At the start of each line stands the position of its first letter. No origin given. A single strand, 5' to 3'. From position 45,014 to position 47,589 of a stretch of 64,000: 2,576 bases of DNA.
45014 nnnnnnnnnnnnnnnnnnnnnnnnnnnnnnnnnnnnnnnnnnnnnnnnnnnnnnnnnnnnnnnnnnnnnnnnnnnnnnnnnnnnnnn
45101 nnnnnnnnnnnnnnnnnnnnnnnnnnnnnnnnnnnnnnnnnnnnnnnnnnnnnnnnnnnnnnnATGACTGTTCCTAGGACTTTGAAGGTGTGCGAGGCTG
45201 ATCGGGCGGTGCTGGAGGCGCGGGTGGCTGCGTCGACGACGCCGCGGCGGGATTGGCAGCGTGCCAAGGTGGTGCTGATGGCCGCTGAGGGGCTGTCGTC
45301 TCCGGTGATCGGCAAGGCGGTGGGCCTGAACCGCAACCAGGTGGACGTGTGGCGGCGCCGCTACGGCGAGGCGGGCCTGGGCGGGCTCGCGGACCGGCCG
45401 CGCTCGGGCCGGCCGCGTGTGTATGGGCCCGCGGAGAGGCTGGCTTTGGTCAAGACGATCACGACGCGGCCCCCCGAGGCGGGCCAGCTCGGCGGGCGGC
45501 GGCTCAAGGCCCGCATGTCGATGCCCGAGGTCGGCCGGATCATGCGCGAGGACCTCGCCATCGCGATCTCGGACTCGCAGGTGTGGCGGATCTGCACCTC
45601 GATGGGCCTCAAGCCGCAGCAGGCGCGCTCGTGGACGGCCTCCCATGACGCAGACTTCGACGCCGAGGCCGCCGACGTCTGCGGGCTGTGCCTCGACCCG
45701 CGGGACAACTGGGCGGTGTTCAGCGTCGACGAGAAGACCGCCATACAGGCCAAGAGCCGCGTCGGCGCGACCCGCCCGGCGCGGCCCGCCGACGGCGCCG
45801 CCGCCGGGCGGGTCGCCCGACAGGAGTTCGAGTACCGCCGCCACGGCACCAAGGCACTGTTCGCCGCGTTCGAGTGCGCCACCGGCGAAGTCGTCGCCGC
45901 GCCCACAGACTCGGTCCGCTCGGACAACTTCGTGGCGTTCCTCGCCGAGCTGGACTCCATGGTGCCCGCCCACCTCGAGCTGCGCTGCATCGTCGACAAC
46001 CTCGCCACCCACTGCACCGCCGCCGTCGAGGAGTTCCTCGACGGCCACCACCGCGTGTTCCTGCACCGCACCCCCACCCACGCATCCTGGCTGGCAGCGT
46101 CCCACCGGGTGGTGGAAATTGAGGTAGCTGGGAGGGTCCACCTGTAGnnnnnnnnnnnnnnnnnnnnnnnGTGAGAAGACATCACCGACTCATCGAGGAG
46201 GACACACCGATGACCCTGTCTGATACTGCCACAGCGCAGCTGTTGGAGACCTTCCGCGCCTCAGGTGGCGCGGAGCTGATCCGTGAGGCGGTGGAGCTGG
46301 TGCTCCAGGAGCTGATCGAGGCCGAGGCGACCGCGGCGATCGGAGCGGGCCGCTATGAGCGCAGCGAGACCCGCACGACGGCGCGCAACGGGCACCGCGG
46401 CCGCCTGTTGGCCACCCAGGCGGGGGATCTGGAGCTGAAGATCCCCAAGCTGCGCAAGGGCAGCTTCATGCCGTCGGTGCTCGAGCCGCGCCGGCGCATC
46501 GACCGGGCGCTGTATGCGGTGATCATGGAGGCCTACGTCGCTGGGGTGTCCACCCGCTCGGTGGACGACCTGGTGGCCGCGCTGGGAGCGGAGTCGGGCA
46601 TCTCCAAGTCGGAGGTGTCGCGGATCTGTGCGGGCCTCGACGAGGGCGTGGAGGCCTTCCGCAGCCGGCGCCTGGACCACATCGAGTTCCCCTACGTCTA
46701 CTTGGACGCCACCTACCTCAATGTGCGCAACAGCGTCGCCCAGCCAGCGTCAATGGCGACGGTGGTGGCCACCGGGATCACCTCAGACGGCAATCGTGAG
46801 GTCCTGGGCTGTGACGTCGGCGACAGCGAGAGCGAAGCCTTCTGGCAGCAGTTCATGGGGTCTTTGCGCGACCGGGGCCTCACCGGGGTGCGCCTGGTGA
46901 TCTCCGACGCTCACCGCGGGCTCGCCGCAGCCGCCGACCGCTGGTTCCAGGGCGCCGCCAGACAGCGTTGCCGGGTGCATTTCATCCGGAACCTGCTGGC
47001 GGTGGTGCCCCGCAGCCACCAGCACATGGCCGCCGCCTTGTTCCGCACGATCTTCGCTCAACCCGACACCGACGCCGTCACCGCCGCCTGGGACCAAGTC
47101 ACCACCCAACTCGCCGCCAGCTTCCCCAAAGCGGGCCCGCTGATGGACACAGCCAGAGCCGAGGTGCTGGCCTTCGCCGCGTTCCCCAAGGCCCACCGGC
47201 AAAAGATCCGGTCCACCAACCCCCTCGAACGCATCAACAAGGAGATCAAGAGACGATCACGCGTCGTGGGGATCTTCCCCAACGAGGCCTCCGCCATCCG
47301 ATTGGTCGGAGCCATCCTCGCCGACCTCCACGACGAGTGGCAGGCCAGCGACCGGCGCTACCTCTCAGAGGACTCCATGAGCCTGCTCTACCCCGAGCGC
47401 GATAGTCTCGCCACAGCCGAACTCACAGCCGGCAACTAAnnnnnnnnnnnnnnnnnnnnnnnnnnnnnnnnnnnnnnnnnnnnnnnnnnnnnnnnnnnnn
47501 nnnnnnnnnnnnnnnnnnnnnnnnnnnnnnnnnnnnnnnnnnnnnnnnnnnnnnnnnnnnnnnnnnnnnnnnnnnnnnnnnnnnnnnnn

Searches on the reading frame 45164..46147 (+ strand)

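Call 77: search_protein_families(library=pfam, proteins=[window:45164-46147:+], max_evalue=0.001)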
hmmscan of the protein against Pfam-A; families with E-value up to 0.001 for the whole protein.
window:45164-46147:+ (327 aa): 5 families
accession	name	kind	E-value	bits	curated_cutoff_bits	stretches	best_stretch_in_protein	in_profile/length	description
PF13518.12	HTH_28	-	8.8e-12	45.3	25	1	32-83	1-52/52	Helix-turn-helix domain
PF13565.12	HTH_32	-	1.2e-11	45.4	33.7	1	61-143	3-72/73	Homeodomain-like domain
PF13358.12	DDE_3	-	4.3e-11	43.3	28.6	1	206-311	15-120/146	DDE superfamily endonuclease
PF13551.12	HTH_29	-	5.8e-11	42.8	28.1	1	33-85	1-54/64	Winged helix-turn helix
PF13384.12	HTH_23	-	4.7e-09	36.2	24.6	1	29-75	3-49/50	Homeodomain-like domain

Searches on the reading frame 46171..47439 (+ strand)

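Call 77: search_protein_families(library=pfam, proteins=[window:46171-47439:+], max_evalue=0.001)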
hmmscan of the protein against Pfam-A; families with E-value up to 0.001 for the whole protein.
window:46171-47439:+ (422 aa): 2 families
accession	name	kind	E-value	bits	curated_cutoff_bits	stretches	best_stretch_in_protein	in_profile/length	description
PF00872.24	Transposase_mut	-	9.2e-139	463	21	1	23-393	12-379/379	Transposase, Mutator family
PF10551.15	MULE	-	1.3e-06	29.2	27.6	1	176-274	2-99/99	MULE transposase domain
